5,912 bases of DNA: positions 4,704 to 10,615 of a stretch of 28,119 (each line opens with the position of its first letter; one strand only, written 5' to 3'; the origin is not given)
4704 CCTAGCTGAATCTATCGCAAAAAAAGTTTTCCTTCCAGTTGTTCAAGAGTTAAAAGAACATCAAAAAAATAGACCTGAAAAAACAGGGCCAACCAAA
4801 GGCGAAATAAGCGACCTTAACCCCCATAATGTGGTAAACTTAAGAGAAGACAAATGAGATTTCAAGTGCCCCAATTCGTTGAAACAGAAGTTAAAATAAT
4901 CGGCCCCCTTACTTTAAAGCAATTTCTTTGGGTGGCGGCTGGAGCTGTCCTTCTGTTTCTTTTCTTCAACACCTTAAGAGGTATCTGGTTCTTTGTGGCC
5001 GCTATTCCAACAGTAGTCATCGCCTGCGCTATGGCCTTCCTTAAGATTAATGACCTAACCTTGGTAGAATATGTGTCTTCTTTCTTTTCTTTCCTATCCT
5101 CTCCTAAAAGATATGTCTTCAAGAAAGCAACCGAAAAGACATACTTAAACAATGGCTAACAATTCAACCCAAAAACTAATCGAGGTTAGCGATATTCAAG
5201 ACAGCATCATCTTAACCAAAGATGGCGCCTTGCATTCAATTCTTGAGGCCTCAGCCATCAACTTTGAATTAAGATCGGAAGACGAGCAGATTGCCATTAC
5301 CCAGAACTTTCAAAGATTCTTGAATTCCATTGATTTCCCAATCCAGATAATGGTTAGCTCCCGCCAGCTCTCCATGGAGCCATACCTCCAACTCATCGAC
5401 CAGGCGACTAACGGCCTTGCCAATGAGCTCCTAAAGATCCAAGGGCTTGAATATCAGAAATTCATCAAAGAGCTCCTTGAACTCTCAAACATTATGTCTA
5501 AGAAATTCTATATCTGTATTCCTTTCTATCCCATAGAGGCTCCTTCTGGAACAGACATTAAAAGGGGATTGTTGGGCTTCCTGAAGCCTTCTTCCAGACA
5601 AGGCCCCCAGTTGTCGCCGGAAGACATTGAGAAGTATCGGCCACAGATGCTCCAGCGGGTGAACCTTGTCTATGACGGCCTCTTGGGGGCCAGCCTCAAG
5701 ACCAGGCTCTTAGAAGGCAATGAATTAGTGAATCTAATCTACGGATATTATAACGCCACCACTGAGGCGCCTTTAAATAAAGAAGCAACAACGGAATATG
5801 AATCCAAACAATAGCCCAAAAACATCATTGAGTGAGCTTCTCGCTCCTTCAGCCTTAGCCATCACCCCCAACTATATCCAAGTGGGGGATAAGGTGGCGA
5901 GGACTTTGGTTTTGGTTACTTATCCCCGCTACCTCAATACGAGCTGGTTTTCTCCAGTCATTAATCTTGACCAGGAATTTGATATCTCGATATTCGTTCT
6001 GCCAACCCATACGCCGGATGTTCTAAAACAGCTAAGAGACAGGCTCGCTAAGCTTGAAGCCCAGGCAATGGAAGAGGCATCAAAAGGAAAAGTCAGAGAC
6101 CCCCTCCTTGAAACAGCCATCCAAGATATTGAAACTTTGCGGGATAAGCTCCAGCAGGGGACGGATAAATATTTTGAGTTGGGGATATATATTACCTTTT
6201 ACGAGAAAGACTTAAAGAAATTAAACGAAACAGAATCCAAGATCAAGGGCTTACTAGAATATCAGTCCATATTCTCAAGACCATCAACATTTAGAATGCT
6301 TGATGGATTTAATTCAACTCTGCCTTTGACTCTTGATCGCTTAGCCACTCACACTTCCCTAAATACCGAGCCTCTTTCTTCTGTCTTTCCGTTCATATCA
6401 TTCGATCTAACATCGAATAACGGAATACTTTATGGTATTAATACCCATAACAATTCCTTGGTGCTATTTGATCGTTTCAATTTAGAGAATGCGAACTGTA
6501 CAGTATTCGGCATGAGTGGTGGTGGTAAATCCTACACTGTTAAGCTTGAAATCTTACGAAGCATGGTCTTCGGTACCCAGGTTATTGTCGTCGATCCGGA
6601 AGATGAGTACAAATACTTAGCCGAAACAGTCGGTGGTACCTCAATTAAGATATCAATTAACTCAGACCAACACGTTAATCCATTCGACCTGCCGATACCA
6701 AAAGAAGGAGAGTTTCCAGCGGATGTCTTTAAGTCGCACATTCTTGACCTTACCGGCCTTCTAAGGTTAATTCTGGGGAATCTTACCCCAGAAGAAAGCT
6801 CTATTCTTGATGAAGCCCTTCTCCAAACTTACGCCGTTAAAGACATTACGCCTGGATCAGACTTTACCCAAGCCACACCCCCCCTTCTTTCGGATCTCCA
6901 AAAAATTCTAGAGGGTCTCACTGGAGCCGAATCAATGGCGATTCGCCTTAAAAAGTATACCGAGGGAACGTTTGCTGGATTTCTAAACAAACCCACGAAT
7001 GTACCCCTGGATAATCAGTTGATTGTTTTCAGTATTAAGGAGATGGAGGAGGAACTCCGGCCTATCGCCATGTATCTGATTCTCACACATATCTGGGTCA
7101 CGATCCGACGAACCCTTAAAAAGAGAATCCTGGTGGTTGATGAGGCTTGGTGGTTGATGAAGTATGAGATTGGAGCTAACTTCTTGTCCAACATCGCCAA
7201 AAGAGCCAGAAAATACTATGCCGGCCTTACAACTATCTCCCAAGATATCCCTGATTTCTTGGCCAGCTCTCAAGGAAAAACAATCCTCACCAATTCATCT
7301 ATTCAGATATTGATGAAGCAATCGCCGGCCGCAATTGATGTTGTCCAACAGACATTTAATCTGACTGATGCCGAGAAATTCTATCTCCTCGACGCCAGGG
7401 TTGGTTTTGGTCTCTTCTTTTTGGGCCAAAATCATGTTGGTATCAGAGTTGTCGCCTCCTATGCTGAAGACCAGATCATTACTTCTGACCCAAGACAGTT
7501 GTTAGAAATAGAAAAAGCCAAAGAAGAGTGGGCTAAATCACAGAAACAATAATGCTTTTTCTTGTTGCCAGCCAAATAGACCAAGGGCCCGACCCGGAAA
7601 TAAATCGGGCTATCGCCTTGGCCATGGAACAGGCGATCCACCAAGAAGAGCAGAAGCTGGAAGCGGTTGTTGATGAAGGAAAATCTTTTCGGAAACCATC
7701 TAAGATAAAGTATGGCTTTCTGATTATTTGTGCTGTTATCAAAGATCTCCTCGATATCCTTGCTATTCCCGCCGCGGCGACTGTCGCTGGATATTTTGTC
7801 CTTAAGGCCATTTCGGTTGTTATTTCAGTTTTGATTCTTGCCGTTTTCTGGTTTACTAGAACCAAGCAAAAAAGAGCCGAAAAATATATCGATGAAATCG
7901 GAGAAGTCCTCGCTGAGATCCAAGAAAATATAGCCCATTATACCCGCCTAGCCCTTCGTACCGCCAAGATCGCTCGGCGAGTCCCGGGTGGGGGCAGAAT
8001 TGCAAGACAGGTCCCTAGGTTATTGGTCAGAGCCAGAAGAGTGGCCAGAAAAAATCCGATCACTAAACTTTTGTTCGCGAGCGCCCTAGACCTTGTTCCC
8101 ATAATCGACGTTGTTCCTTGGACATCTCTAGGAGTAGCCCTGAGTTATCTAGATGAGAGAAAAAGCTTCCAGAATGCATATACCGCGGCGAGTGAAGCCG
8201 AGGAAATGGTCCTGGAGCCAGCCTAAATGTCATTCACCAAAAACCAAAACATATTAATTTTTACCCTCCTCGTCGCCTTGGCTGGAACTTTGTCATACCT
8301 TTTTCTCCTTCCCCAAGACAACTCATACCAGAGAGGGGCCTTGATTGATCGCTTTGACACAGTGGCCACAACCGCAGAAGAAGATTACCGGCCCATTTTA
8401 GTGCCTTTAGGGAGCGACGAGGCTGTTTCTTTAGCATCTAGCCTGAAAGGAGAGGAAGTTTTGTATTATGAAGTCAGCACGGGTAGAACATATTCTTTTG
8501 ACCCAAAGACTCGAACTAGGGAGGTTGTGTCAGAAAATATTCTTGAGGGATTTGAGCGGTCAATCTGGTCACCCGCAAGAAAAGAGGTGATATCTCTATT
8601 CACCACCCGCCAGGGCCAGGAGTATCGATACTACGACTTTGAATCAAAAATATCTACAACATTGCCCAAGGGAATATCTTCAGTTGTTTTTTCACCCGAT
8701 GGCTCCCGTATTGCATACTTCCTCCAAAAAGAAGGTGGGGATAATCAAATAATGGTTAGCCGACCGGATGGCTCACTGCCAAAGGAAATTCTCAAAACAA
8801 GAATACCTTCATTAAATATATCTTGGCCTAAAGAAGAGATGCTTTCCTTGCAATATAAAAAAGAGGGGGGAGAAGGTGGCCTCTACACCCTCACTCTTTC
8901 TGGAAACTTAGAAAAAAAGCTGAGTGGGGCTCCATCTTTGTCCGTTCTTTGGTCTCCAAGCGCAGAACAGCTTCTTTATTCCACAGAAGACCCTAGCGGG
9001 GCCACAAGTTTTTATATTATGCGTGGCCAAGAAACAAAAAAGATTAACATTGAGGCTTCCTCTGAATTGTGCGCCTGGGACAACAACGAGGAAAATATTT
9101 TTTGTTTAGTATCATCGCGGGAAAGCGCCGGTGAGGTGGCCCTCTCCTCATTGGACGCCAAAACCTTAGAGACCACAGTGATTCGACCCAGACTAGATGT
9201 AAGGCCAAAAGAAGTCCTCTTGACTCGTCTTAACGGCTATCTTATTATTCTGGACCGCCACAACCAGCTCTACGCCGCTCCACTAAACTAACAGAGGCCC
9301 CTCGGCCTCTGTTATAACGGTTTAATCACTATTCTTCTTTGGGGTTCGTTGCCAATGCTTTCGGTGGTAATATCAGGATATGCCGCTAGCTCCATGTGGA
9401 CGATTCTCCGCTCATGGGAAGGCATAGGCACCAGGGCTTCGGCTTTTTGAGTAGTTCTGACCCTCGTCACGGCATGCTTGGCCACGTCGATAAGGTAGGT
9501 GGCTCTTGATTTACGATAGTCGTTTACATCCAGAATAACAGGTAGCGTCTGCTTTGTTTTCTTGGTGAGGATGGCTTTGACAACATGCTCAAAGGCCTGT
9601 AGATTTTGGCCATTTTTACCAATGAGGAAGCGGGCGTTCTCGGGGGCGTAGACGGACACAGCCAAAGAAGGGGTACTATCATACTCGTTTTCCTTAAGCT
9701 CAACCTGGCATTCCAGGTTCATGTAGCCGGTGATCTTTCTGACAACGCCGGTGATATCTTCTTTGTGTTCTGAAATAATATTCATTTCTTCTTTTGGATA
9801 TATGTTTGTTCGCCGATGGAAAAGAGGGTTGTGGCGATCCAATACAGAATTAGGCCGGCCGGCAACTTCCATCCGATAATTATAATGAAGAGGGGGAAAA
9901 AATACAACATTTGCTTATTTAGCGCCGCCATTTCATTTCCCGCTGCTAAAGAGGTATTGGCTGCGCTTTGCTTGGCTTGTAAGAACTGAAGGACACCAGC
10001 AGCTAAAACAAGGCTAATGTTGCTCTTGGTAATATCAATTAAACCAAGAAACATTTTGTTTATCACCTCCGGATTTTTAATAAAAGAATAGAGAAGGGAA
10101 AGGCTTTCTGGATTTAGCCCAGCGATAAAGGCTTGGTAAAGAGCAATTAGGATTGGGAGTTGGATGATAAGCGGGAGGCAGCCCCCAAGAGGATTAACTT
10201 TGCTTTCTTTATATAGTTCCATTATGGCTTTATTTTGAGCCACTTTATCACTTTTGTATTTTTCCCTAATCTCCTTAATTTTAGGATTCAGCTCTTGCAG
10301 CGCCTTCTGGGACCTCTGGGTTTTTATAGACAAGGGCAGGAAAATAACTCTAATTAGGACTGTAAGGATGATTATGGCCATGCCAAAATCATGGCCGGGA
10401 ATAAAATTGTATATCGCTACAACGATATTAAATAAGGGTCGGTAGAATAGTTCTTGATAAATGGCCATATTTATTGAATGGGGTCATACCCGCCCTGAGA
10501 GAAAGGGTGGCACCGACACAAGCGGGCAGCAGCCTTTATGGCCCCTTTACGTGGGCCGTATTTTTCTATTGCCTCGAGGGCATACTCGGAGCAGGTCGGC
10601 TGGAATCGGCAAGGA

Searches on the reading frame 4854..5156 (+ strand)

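Call 8: search_protein_families(library=pfam, proteins=[window:4854-5156:+], max_evalue=0.01)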
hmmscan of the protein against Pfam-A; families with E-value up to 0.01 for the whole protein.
window:4854-5156:+ (101 aa): 2 families
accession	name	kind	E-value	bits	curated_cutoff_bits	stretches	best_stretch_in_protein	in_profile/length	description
PF12666.12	PrgI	-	3e-09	37.7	27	1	5-89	2-91/91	PrgI family protein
PF12648.12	TcpE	-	2.7e-05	25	29.9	1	16-86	21-93/100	TcpE family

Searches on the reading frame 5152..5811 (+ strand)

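Call 8: search_protein_families(library=pfam, proteins=[window:5152-5811:+], max_evalue=0.01)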
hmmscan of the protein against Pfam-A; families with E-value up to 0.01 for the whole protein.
window:5152-5811:+ (220 aa): 0 families

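Call 17: search_protein_families(library=ncbifam, proteins=[window:5152-5811:+], max_evalue=0.01)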
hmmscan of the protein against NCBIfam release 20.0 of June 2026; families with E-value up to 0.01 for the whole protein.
window:5152-5811:+ (220 aa): 4 families
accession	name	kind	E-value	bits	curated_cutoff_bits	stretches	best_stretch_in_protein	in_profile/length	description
NF045975.1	VirB4_plasma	equivalog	3.4e-08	31.7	590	1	3-123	101-233/894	Mbov_0397 family ICE element conjugal transfer ATPase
NF041427.1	TrsD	subfamily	3.1e-05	23.9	200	1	17-59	26-68/201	TrsD/TraD family conjugative transfer protein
NF045971.1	conju_CD1110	equivalog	0.0058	14.9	325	1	7-120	2-116/752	VirB4-like conjugal transfer ATPase, CD1110 family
TIGR00929.1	VirB4_CagE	subfamily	0.0069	14.6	643.1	1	15-68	18-72/792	VirB4 family type IV secretion/conjugal transfer ATPase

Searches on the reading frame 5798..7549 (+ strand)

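Call 8: search_protein_families(library=pfam, proteins=[window:5798-7549:+], max_evalue=0.01)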
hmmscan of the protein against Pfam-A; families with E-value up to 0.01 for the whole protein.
window:5798-7549:+ (584 aa): 4 families
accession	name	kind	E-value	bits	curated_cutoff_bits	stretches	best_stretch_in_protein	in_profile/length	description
PF19044.6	P-loop_TraG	-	1.2e-22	80.6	25.8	2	386-531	190-343/413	TraG P-loop domain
PF12846.13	AAA_10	-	6.5e-12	45.6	27.5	2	230-278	20-68/362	AAA-like domain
PF01935.23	DUF87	-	1.5e-08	35.5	23.2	1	234-346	26-125/220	Helicase HerA, central domain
PF03135.19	CagE_TrbE_VirB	-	8.9e-05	23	21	1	106-176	123-196/204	CagE, TrbE, VirB family, component of type IV transporter system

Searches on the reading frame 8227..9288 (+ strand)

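Call 8: search_protein_families(library=pfam, proteins=[window:8227-9288:+], max_evalue=0.01)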
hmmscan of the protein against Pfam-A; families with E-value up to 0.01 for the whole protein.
window:8227-9288:+ (354 aa): 1 family
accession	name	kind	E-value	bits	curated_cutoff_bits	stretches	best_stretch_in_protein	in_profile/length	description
PF07676.18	PD40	-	0.0015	18.8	20.9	1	153-176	14-37/38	WD40-like Beta Propeller Repeat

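Call 17: search_protein_families(library=ncbifam, proteins=[window:8227-9288:+], max_evalue=0.01)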
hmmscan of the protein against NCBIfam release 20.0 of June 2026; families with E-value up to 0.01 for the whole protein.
window:8227-9288:+ (354 aa): 2 families
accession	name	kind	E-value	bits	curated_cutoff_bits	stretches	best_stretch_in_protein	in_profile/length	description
TIGR02800.1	propeller_TolB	equivalog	3.2e-05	23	343.15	1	160-278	157-277/418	Tol-Pal system beta propeller repeat protein TolB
NF033523.0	lasso_peptidase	equivalog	0.0017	17.2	400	0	151-190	91-129/638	Atxe2 family lasso peptide isopeptidase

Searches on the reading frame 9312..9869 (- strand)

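Call 8: search_protein_families(library=pfam, proteins=[window:9312-9869:-], max_evalue=0.01)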
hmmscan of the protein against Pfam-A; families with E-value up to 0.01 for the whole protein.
window:9312-9869:- (185 aa): 2 families
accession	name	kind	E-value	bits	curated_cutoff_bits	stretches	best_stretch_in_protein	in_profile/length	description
PF01424.28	R3H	-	1.8e-16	60.4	26.8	1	126-184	3-60/60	R3H domain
PF13083.13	KH_KhpA-B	-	2.5e-06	27.7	32.1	1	37-107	2-68/73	KhpA/KhpB, KH domain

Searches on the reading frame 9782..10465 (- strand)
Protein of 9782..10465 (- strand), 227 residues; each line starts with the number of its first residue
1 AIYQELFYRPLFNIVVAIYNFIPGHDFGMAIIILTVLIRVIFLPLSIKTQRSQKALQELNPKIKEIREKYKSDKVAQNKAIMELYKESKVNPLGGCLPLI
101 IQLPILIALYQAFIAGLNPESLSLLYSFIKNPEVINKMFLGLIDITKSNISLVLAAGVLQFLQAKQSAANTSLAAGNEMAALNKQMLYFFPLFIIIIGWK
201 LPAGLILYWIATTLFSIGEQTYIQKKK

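Call 8: search_protein_families(library=pfam, proteins=[window:9782-10465:-], max_evalue=0.01)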
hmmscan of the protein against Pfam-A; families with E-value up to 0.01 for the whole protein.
window:9782-10465:- (227 aa): 1 family
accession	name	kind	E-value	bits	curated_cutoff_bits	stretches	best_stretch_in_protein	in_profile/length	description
PF02096.25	60KD_IMP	-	1.2e-52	178.7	35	1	27-225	1-163/163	60Kd inner membrane protein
